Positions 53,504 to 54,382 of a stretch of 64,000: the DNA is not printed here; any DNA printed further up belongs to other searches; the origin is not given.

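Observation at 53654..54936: Tandem pair of 193/194-aa paralogs immediately downstream of the toxin-like gene: candidate immunity genes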

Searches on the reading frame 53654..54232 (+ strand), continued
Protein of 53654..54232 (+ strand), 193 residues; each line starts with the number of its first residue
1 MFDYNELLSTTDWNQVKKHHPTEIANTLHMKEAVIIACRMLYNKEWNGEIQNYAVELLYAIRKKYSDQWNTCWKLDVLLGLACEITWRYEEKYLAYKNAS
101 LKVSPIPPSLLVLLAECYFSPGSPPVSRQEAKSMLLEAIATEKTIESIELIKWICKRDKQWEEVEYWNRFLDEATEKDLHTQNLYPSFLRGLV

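Call 18: search_solved_structures(query=L001:5551-7365:+, max_evalue=10)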
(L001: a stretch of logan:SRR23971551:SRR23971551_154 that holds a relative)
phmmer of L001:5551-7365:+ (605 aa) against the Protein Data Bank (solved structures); distinct sequences matched with E-value up to 10: 76 (the best 60 are shown).
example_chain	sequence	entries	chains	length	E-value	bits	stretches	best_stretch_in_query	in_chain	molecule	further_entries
9qhb_A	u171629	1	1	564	3.4e-13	52.2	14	280-346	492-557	Engineered tetratricopeptide repeat protein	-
3kd7_A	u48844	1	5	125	5.9e-09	38.2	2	294-346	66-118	CTPR390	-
8bu0_A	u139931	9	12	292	7.7e-09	37.8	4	279-346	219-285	Consensus tetratricopeptide repeat protein | Crystal structure of an 8-repeat consensus TPR superhelix with Zinc. | Monomer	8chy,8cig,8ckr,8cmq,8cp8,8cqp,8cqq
9qhc_A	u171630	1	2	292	6e-08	34.9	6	280-341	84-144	Engineered tetratricopeptide repeat protein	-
9gzg_A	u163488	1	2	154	9.2e-07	30.9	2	274-346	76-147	Engineered CTPR protein with glutamic acids for conductivity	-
7obi_A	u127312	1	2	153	1.8e-06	30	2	284-334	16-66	CTPR-rv4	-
1na0_A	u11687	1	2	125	1.1e-05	27.4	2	277-330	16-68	designed protein CTPR3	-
8ump_A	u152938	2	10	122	1.9e-05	26.6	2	278-335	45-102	T33-ml35-redesigned-TPR-domain-fold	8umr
2vyi_A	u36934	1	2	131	2.5e-05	26.2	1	275-329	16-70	SGTA PROTEIN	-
7kw7_E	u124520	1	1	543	2.6e-05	26.2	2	277-330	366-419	Stress-induced-phosphoprotein 1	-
5hrz_A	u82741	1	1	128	5.2e-05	25.2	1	278-348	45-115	TPR domain protein 1na0C3_3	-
6vfi_B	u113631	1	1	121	7.6e-05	24.6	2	295-346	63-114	O43_dn18B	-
2fo7_A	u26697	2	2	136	0.00011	24.1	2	283-343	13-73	SYNTHETIC CONSENSUS TPR PROTEIN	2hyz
6v8e_A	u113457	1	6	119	0.00011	24.1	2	295-346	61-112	Designed protein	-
8ch0_A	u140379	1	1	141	0.00013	23.9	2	280-345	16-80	Consensus tetratricopeptide repeat protein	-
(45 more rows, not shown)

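Call 25: find_encoding_contigs(protein=P0015, flank=6000, max_places=4)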
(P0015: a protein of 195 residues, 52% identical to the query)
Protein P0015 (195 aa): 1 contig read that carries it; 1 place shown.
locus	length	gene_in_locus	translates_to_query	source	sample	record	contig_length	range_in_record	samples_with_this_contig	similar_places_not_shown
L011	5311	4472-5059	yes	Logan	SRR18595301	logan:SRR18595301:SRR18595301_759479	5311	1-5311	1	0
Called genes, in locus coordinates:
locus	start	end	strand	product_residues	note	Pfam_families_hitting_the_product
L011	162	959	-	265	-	-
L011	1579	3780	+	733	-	-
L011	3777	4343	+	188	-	-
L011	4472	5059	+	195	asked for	-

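Call 26: find_encoding_contigs(protein=P0008, flank=6000, max_places=4)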
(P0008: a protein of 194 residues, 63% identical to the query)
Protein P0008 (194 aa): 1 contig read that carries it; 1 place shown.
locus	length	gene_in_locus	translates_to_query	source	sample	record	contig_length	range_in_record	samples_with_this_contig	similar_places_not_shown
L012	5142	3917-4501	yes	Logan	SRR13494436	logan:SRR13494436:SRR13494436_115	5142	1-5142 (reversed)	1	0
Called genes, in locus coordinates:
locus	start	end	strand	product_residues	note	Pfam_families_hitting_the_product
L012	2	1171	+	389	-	?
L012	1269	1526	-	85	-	-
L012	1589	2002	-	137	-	-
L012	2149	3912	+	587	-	-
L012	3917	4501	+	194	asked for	-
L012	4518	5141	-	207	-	?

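Call 29: predict_structure(alignment_id=A1)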
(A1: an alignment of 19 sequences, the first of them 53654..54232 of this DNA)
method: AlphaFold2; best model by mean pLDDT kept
length: 193 residues; sequences in the alignment: 19
mean_pLDDT: 93.5   pTM: 0.89
mean pLDDT of the five models: 93.5, 93.2, 91.8, 91.5, 89.2
residues with pLDDT >= 90: 155; 70-90: 35; 50-70: 3; < 50: 0
segments of 3 or more residues with pLDDT < 50: none
pLDDT, mean of each block of 10 residues (from residue 1): 77 85 94 94 88 97 97 97 95 98 97 97 94 98 97 97 97 97 87 67
secondary structure, 60 per line:
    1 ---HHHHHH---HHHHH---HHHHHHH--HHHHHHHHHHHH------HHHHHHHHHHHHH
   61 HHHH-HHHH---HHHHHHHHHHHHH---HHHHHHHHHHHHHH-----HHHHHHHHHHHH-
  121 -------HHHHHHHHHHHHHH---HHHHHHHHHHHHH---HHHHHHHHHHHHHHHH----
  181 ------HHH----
elements in order: H4-9 H13-17 H21-27 H30-41 H48-64 H66-69 H73-85 H89-102 H108-119 H128-141 H145-157 H161-176

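Call 32: search_protein_representatives(alignment_id=A1)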
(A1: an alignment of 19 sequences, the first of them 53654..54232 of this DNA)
Query: 19 sequences, 194 profile positions. Proteins with E-value up to 0.001 (for the whole library): 174; up to 1e-10: 123; up to 1e-30: 62. The best 150 are listed.
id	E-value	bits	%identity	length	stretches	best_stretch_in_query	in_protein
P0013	7.3e-92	322.5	-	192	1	1-192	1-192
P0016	1.7e-86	305.0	-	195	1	1-193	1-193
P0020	1.7e-66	239.7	-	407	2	9-193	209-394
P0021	3.8e-63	228.8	-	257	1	18-194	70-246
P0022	2.5e-59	216.3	-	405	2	4-192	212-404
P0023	8.9e-58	211.3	-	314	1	19-193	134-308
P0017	1.2e-55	204.3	-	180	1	15-129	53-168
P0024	7.9e-52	191.9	-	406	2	4-169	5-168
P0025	2.8e-51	190.1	-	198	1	1-192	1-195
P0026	7.8e-51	188.7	-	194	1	1-192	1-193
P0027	1.1e-48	181.6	-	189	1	1-178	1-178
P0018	2.6e-47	177.2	-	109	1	82-194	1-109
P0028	3.4e-47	176.8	-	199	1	7-192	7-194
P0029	4.5e-47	176.4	-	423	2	9-191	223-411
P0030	2.8e-46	173.8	-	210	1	5-191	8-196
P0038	6.5e-42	159.5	-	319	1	11-193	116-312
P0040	1.8e-41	158.1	-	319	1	4-192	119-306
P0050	1.9e-38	148.2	-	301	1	10-192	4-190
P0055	1.6e-36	141.9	-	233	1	12-192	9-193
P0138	5.5e-11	58.6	-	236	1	70-192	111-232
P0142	2.7e-10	56.4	-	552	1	76-192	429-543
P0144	5.6e-10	55.3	-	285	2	4-159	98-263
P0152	2.8e-08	49.8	-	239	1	29-177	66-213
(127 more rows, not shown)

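Call 35: search_protein_families(library=pfam, proteins=[P0021, P0023, P0038, P0040, P0050, P0055, P0138, P0142, P0144, P0152], max_evalue=0.1)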
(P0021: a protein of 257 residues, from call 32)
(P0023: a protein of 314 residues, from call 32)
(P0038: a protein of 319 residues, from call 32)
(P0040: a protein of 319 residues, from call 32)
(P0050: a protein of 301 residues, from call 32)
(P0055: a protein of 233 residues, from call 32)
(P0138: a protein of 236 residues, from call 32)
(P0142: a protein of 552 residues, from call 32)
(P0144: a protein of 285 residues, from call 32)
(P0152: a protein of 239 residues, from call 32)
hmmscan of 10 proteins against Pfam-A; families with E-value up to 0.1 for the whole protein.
P0021 (257 aa): 2 families
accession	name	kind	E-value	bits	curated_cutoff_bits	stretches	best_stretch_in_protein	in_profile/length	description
PF13428.12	TPR_14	-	0.0014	19.5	23.5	0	132-169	7-43/44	Tetratricopeptide repeat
PF15427.11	S100PBPR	-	0.041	13.6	27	1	38-74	18-50/390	S100P-binding protein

P0023 (314 aa): 2 families
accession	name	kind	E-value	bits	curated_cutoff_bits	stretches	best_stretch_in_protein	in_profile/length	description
PF15569.11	Imm40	-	1.4e-13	51.6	25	1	15-100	1-83/90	Immunity protein 40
PF10656.15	DUF2483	-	0.021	15.4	27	1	75-106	4-34/72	Hypothetical protein of unknown function (DUF2483)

P0038 (319 aa): 2 families
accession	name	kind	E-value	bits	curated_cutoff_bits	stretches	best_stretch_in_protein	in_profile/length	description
PF24722.1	DUF7674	-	6.9e-16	58.8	27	1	10-113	1-102/111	Domain of unknown function (DUF7674)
PF10047.15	DUF2281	-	0.071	14.2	26.5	0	58-106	12-64/64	Protein of unknown function (DUF2281)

P0040 (319 aa): 2 families
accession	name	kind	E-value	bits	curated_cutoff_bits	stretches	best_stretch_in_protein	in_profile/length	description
PF15920.10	WHAMM-JMY_N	-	0.023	15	27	1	6-127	40-155/162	N-terminal of Junction-mediating and WASP homolog-associated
PF04691.17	ApoC-I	-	0.065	13.5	28.3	0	45-59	44-58/61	Apolipoprotein C-I (ApoC-1)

P0050 (301 aa): 0 families

P0055 (233 aa): 0 families

P0138 (236 aa): 1 family
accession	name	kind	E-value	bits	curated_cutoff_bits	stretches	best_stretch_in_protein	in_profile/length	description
PF25398.1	CUX1_N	-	0.049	14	27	0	66-148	30-103/116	CUX1-like, N-terminal tRNA-binding arm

P0142 (552 aa): 0 families

P0144 (285 aa): 2 families
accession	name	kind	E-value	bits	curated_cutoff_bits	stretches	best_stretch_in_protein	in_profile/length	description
PF22164.2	Dark_WHD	-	0.028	15.2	27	0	26-58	15-47/63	Dark, winged-helix domain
PF20136.4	DUF6526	-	0.058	13.9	23.7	0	227-252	105-130/145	Family of unknown function (DUF6526)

P0152 (239 aa): 1 family
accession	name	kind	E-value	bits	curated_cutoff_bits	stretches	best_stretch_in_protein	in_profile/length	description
PF23248.1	KH_PARP14_2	-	0.056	13.7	27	0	200-232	9-41/72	PARP14, second type I KH domain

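Call 36: fold_search(model_id=the predicted structure, library=pdb)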
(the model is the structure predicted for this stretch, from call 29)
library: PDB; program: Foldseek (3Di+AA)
matches with E <= 10: 1233; with E <= 0.001: 0
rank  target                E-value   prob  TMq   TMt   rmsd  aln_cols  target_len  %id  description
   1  3vtx_A                3.2e-03  1.00  0.54  0.58   9.7       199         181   14  Crystal structure of MamA protein (released 2012-10-31)
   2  9qhc_B                3.9e-03  1.00  0.55  0.40   8.2       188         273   12  Crystal structure of 8-repeat CTPR protein with eliminated coordination sites (released 2025-10-22)
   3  3vty_A                4.3e-03  1.00  0.57  0.62   7.9       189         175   15  Crystal structure of MamA (released 2012-10-31)
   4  3vty_C                4.3e-03  1.00  0.57  0.61   8.1       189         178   15  Crystal structure of MamA (released 2012-10-31)
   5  3vtx_B                5.1e-03  1.00  0.54  0.57   8.2       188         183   15  Crystal structure of MamA protein (released 2012-10-31)
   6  3asf_A                5.1e-03  1.00  0.53  0.58   8.6       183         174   15  MamA MSR-1 C2 (released 2011-07-20)
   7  7ai4_B                5.9e-03  1.00  0.46  0.39  10.5       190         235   16  Crystal structure of the KLC1-TPR domain truncated from its nonTPR region ([A1-B6]-Delta-nonTPR fragment) (released 2021-10-06)
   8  8chy                  7.8e-03  1.00  0.50  0.37   8.4       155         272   15  Crystal structure of an 8-repeat consensus TPR superhelix with Zinc. (released 2024-02-21)
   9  6vbu_8                9.0e-03  1.00  0.52  0.24   4.9       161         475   14  Structure of the bovine BBSome complex (released 2020-01-29)
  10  2pl2_A                9.9e-03  1.00  0.52  0.52   8.9       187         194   17  Crystal structure of TTC0263: a thermophilic TPR protein in Thermus thermophilus HB27 (released 2008-03-04)
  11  3vty_D                1.2e-02  1.00  0.55  0.62   7.4       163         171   16  Crystal structure of MamA (released 2012-10-31)
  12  6q6g_Y                1.4e-02  1.00  0.48  0.21   9.2       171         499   18  Cryo-EM structure of the APC/C-Cdc20-Cdk2-cyclinA2-Cks2 complex, the D1 box class (released 2019-09-11)
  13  6swu_E                1.6e-02  1.00  0.57  0.42   6.9       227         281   15  Crystal structure of the TPR domain of KLC1 in complex with an engineered high-affinity cargo peptide. (released 2020-09-30)
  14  3nf1                  1.7e-02  1.00  0.48  0.34   9.8       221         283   17  Crystal structure of the TPR domain of kinesin light chain 1 (released 2011-05-25)
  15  9qhb                  1.9e-02  1.00  0.55  0.40   7.4       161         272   12  Crystal structure of 16-repeat CTPR protein with eliminated coordination sites (released 2025-10-22)
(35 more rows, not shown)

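Call 52: find_related_loci(query=A1, collection=genome_contigs, flank=4000)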
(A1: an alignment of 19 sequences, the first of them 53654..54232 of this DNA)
Query A1 (193 aa) in genome_contigs; peptide patterns used: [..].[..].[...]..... (x = any residue, [..] = any of these).
13 stretches matched a pattern; 7 encode a relative of the query (tblastn E <= 1e-3); 7 distinct loci.
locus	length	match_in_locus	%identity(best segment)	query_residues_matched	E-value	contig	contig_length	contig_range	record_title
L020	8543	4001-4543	48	13-193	2e-59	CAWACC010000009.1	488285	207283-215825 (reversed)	MAG: uncultured Parachlamydiaceae bacterium isolate MFD09286.bin.2.11 genome assembly, contig: contig_62818, whole genom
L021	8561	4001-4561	48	7-192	2e-56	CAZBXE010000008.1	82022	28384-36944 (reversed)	MAG TPA_asm: uncultured bacterium isolate SRP263991_co5_7 genome assembly, contig: NODE_677_length_82022_cov_7.313272, w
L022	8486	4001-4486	41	19-180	6e-43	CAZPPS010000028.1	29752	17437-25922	MAG TPA_asm: uncultured bacterium isolate SRP262948_co1_220 genome assembly, contig: NODE_1412_length_29752_cov_8.100414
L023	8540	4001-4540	39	5-180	2e-41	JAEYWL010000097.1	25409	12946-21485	MAG: Verrucomicrobia bacterium isolate OH_CBlB_266 k127_289866, whole genome shotgun sequence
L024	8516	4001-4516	40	5-172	8e-40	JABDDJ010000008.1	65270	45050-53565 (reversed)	MAG: Chlamydiae bacterium isolate BWMinHeated_Nextera4_MAG4 3300020864.a:Ga0207072_1015, whole genome shotgun sequence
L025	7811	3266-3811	34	2-179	2e-34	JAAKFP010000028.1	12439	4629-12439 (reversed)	MAG: Chlamydiae bacterium isolate K940_chlam_7 K940chlam7_28, whole genome shotgun sequence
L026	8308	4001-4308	62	90-193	2e-28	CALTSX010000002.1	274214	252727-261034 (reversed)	MAG: uncultured Simkaniaceae bacterium isolate mNY24nWvNh_bin.16.MAG genome assembly, contig: NODE_6_length_274214_cov_5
